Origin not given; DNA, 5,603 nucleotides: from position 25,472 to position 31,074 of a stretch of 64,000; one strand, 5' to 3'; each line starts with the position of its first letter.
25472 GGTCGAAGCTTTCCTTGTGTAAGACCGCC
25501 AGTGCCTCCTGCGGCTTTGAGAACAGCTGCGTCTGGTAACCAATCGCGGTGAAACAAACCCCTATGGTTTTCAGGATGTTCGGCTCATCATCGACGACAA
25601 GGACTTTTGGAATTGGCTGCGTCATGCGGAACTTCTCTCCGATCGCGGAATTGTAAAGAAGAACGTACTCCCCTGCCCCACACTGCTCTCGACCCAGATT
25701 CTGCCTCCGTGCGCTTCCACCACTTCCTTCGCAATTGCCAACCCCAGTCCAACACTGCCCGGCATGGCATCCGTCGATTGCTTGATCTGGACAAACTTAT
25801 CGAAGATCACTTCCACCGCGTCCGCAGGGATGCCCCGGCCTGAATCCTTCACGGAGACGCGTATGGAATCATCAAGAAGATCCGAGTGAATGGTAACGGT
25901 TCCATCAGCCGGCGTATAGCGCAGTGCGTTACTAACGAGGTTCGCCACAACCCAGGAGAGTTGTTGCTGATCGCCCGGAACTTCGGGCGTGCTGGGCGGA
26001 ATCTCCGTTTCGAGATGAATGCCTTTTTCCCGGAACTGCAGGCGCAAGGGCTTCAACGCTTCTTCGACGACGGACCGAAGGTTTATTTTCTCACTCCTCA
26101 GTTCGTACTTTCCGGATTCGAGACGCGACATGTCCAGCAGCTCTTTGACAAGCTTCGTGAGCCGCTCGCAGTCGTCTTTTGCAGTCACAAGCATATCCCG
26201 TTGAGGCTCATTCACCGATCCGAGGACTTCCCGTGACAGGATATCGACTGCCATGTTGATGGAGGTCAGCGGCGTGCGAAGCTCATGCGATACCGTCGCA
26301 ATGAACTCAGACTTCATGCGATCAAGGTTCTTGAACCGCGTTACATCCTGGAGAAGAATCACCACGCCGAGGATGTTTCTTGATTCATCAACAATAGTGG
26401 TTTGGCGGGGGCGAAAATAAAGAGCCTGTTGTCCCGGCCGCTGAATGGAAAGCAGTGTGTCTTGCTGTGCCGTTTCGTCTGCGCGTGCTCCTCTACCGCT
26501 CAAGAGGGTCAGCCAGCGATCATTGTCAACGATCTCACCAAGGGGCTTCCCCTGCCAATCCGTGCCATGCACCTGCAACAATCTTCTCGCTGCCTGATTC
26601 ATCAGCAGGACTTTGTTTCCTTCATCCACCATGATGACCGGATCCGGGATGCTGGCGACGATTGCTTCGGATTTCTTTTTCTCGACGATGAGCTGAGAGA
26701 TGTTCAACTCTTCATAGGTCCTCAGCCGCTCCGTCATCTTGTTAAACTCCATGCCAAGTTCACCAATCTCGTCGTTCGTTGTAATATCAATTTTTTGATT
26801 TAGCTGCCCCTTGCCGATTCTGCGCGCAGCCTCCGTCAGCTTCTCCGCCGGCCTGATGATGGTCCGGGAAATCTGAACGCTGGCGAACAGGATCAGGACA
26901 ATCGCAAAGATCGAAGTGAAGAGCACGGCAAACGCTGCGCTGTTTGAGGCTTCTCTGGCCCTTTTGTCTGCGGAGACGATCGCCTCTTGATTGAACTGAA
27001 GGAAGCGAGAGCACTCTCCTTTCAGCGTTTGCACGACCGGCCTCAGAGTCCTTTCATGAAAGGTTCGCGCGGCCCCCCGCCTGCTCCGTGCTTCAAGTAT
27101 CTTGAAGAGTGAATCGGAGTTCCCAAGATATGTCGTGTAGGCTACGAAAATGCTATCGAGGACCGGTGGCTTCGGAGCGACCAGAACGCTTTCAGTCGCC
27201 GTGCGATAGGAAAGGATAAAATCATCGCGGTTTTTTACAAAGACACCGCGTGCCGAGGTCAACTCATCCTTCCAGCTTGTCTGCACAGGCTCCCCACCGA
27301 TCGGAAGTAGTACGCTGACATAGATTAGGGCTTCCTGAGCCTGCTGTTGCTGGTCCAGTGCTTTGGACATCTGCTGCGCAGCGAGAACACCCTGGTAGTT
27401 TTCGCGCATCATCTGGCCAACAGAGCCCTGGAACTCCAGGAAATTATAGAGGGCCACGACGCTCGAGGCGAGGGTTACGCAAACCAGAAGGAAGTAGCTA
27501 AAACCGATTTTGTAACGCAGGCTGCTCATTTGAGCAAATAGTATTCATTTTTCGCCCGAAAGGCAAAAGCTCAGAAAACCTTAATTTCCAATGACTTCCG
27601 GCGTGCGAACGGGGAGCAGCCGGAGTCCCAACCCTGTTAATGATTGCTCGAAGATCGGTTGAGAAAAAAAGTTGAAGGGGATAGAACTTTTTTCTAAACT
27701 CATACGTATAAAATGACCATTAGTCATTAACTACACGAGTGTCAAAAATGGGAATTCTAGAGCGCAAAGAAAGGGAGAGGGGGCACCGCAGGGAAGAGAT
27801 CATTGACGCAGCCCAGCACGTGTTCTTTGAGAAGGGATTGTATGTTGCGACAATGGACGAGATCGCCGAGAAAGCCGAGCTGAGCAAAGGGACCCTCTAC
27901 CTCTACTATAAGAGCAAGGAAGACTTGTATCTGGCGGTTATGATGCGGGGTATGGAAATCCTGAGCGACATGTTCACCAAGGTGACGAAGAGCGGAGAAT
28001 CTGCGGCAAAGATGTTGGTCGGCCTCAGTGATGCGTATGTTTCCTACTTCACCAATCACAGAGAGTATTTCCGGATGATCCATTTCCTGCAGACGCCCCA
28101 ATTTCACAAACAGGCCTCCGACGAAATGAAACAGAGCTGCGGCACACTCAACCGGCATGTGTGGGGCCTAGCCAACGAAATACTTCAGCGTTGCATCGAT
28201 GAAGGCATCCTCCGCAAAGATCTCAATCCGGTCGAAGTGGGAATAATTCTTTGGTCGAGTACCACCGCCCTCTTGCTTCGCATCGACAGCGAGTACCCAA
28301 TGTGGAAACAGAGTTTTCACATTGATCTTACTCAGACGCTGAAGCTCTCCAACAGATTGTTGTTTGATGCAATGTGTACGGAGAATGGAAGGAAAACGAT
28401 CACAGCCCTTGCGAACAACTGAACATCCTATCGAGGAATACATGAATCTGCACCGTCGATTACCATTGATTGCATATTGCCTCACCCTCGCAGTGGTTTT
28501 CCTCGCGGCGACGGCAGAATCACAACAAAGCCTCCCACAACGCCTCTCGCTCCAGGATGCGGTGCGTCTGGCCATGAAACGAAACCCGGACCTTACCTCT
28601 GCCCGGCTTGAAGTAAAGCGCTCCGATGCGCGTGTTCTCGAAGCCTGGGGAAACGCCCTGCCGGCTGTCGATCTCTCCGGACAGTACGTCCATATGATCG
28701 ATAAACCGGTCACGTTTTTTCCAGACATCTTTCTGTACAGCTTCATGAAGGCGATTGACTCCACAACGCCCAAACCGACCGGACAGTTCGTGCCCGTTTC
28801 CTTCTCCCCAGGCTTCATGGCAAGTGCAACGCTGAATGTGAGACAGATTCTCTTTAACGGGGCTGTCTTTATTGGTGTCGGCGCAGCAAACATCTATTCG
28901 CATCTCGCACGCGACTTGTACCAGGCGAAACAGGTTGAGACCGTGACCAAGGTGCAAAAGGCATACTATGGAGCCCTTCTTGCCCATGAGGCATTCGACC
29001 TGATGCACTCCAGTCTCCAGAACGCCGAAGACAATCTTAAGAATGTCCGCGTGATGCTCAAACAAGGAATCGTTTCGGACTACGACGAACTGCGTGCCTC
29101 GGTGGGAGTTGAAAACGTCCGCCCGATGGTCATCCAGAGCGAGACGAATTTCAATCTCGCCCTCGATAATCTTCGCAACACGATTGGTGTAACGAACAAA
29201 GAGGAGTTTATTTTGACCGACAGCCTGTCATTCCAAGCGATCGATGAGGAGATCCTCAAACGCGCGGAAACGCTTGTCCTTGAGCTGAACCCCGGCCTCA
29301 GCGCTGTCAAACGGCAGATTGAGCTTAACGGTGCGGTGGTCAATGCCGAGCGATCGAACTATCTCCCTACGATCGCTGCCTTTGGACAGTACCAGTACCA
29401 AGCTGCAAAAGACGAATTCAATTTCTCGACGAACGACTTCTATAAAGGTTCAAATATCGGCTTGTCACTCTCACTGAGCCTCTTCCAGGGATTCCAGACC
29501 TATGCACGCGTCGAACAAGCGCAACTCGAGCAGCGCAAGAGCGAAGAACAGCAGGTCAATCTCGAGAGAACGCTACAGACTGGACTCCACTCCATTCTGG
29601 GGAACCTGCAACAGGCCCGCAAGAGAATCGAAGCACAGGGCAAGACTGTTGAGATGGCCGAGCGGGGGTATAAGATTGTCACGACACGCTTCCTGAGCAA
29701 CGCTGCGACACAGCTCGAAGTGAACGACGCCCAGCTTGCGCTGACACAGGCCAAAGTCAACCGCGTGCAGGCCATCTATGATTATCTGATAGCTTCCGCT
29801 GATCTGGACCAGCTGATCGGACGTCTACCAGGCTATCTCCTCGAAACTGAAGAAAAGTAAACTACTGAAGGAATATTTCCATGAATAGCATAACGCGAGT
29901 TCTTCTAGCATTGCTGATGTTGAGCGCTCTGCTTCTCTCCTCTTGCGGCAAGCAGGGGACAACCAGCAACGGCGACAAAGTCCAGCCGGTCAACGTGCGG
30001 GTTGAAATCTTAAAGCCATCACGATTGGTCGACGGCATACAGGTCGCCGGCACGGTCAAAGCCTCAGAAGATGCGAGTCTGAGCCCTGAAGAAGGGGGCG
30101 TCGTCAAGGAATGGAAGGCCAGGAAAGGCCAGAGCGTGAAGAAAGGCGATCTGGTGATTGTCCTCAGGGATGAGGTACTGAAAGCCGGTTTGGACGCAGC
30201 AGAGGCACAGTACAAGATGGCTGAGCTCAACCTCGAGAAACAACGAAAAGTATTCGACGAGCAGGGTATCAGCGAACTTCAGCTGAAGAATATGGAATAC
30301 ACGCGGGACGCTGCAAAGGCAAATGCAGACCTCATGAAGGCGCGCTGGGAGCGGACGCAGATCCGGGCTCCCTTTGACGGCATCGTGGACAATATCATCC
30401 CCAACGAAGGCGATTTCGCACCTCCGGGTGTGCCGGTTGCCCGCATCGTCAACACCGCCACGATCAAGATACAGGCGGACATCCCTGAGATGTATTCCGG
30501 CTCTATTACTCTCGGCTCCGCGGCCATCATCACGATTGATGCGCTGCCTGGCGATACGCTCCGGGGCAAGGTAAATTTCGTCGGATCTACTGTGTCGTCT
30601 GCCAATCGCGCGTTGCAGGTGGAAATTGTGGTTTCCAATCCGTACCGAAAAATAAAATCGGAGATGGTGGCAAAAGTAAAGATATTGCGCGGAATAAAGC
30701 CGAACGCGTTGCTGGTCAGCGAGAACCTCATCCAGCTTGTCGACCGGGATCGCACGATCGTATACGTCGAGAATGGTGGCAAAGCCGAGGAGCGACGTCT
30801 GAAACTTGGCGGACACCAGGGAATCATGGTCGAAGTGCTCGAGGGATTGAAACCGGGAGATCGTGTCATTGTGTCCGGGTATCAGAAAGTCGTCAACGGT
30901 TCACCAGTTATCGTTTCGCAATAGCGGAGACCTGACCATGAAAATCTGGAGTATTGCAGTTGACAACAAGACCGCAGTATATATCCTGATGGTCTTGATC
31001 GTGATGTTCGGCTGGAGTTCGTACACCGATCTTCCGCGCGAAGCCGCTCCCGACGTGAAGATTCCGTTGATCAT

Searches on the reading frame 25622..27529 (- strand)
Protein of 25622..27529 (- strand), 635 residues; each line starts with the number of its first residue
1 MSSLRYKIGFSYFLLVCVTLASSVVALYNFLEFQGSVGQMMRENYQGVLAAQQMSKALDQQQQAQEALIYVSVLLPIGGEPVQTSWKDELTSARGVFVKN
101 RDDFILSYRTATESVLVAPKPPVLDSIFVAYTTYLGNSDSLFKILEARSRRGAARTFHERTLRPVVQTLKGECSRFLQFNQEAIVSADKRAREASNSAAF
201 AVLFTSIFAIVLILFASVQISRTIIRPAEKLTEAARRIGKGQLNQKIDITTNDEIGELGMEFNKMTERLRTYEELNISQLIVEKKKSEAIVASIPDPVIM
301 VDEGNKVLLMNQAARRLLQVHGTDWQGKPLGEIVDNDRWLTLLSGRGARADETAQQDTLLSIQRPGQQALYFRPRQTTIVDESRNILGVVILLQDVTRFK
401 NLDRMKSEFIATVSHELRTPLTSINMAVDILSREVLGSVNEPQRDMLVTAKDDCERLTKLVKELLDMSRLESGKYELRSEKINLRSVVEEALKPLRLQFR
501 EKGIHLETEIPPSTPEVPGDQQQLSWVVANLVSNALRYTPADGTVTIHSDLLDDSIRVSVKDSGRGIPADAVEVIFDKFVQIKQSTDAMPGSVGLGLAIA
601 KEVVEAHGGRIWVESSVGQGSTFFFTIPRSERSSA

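Call 22: search_protein_families(library=pfam, proteins=[window:25622-27529:-], max_evalue=0.001)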
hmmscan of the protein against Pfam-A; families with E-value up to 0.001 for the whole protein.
window:25622-27529:- (635 aa): 8 families
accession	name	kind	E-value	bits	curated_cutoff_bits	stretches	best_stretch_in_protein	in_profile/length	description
PF02518.31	HATPase_c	-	3.8e-30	105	26.4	1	519-629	1-109/111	Histidine kinase-, DNA gyrase B-, and HSP90-like ATPase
PF00512.31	HisKA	-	7.4e-20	71.2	26.9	1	405-473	1-66/66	His Kinase A (phospho-acceptor) domain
PF00672.30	HAMP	-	4.1e-16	59.5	25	1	220-271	2-53/53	HAMP domain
PF00989.32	PAS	-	1.6e-10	41.5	22.6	1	288-396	4-113/113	PAS fold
PF08448.16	PAS_4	-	2.8e-08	34.4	23.1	1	292-400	2-109/110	PAS fold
PF13188.13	PAS_8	-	2.9e-07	30.6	21.8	1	288-342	4-55/65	PAS domain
PF13426.13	PAS_9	-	3.6e-05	24.4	27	1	295-397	1-102/103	PAS domain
PF13596.12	PAS_10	-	0.00085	20.4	22.1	0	290-397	4-106/106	PAS domain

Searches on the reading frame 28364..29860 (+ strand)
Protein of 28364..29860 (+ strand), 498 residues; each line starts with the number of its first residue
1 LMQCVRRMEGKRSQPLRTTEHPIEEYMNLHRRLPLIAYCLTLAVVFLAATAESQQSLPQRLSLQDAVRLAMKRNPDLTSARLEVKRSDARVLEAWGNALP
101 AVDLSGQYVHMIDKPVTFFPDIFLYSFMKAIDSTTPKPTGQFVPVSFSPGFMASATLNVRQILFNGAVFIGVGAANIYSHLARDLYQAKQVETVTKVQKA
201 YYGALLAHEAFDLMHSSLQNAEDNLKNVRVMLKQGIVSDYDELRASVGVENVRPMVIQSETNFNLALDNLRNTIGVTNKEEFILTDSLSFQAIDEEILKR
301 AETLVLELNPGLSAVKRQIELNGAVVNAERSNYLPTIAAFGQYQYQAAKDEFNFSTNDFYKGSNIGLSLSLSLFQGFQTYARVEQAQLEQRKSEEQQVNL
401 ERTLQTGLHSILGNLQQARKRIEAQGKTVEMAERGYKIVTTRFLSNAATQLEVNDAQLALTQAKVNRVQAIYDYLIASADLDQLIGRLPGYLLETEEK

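Call 22: search_protein_families(library=pfam, proteins=[window:28364-29860:+], max_evalue=0.001)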
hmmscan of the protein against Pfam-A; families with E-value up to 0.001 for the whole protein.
window:28364-29860:+ (498 aa): 1 family
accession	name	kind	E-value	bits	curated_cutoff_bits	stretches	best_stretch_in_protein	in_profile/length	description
PF02321.23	OEP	-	2e-57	194.5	22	2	299-486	2-187/187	Outer membrane efflux protein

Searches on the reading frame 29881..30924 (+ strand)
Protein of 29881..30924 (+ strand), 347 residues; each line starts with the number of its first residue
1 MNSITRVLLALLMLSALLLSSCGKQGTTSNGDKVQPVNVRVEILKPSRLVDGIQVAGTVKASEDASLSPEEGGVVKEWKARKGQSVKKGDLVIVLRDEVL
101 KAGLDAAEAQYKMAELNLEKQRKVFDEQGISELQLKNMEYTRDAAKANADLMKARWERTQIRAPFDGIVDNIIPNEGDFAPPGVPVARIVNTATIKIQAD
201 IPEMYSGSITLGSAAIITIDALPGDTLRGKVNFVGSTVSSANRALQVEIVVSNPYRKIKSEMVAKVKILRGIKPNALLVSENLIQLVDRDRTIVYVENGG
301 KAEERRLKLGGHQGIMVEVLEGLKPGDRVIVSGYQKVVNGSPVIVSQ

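Call 22: search_protein_families(library=pfam, proteins=[window:29881-30924:+], max_evalue=0.001)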
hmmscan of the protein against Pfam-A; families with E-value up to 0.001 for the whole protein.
window:29881-30924:+ (347 aa): 4 families
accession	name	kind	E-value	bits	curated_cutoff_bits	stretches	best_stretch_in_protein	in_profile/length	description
PF16576.10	HlyD_D23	-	1.9e-25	89.8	30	1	51-264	4-214/214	Barrel-sandwich domain of CusB or HlyD membrane-fusion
PF13437.12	HlyD_3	-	1.3e-18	68.1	22.2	1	160-255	1-97/106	HlyD family secretion protein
PF00364.28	Biotin_lipoyl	-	7.2e-06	26.2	22.1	0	68-95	5-36/73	Biotin-requiring enzyme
PF13533.13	Biotin_lipoyl_2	-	0.00078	19.7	29.8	0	72-94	8-30/32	Biotin-lipoyl like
